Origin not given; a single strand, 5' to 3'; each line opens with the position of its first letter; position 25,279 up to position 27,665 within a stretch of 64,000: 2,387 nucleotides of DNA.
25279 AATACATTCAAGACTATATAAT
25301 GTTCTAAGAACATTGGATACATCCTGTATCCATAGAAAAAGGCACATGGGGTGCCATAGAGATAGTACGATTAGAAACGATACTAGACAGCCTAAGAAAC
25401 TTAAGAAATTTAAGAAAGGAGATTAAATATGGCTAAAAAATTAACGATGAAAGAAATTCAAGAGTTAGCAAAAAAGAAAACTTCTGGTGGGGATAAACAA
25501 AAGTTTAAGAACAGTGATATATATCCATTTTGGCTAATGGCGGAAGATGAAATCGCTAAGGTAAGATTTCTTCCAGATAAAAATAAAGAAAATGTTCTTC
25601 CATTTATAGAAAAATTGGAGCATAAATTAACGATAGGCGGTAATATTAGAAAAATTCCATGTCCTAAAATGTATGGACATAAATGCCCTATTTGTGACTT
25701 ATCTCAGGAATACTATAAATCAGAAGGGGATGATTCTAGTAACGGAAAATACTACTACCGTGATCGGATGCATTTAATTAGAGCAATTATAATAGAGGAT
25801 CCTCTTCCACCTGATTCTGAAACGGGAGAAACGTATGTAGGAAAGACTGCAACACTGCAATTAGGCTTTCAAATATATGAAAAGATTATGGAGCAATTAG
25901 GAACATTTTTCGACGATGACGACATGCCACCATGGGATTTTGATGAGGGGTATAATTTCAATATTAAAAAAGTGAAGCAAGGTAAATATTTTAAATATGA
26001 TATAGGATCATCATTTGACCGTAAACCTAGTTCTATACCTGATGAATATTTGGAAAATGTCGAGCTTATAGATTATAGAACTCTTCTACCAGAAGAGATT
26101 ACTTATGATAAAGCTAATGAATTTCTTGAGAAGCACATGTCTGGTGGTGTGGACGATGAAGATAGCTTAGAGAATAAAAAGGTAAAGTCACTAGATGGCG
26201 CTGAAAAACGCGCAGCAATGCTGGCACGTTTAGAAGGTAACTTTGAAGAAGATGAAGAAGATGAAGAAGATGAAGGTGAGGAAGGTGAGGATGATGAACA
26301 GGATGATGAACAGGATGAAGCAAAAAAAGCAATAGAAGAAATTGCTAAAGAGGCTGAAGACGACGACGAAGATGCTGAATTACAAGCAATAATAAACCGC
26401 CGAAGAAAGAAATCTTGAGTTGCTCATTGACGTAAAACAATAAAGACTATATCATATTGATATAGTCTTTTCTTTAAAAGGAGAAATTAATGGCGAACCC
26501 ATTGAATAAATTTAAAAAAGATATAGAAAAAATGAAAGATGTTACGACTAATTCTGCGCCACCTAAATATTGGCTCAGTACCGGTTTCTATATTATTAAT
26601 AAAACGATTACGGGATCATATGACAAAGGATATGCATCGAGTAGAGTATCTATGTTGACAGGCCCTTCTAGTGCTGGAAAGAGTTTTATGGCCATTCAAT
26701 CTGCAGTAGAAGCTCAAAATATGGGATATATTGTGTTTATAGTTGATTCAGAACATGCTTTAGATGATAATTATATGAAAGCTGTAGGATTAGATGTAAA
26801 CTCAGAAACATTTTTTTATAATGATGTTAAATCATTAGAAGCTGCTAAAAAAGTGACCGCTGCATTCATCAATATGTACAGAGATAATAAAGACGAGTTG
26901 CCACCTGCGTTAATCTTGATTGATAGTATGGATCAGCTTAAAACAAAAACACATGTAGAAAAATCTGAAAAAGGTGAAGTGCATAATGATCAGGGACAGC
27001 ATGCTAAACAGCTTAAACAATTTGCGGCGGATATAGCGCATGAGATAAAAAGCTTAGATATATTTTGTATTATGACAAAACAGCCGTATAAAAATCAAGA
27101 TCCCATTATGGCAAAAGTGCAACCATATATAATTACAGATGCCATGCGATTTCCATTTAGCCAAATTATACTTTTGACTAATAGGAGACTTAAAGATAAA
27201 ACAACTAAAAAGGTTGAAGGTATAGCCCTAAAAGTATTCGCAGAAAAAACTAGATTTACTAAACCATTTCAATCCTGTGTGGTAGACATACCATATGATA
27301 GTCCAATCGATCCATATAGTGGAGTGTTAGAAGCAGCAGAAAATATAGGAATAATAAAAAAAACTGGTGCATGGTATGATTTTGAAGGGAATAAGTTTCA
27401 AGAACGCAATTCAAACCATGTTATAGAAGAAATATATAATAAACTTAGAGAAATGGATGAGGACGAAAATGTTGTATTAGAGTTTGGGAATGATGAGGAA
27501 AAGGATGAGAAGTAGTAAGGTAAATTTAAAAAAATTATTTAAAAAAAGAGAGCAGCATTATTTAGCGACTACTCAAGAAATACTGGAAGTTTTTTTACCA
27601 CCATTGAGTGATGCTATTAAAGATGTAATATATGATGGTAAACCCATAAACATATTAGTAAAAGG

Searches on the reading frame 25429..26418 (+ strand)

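Call 73: search_protein_families(library=pfam, proteins=[window:25429-26418:+], max_evalue=0.001)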
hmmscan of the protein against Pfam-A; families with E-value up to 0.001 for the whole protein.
window:25429-26418:+ (329 aa): 1 family
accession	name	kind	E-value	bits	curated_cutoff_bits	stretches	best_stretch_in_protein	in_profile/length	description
PF08804.16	gp32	-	4.5e-13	50.1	26.8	1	44-209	6-180/208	gp32 DNA binding protein like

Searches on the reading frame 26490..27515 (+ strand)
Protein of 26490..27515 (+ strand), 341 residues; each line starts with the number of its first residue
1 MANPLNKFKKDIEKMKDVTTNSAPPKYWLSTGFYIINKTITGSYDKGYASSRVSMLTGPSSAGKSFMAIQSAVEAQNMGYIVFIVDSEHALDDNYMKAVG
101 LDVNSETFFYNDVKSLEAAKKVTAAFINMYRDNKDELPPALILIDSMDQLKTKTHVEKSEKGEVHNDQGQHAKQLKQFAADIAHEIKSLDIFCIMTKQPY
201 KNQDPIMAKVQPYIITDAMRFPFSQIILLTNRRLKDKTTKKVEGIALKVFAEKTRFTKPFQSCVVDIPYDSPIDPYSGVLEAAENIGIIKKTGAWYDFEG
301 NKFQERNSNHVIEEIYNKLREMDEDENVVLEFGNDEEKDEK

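Call 73: search_protein_families(library=pfam, proteins=[window:26490-27515:+], max_evalue=0.001)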
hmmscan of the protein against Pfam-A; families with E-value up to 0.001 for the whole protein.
window:26490-27515:+ (341 aa): 3 families
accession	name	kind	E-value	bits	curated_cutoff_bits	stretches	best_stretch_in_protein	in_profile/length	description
PF00154.27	RecA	-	6.3e-15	55.8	27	1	46-273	47-261/262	recA bacterial DNA recombination protein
PF21096.2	RecA_C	-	7.2e-05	23.3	27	1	279-303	3-27/57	RecA C-terminal domain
PF00004.35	AAA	-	0.00062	20.7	21.2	0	55-207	2-119/131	ATPase family associated with various cellular activities (AAA)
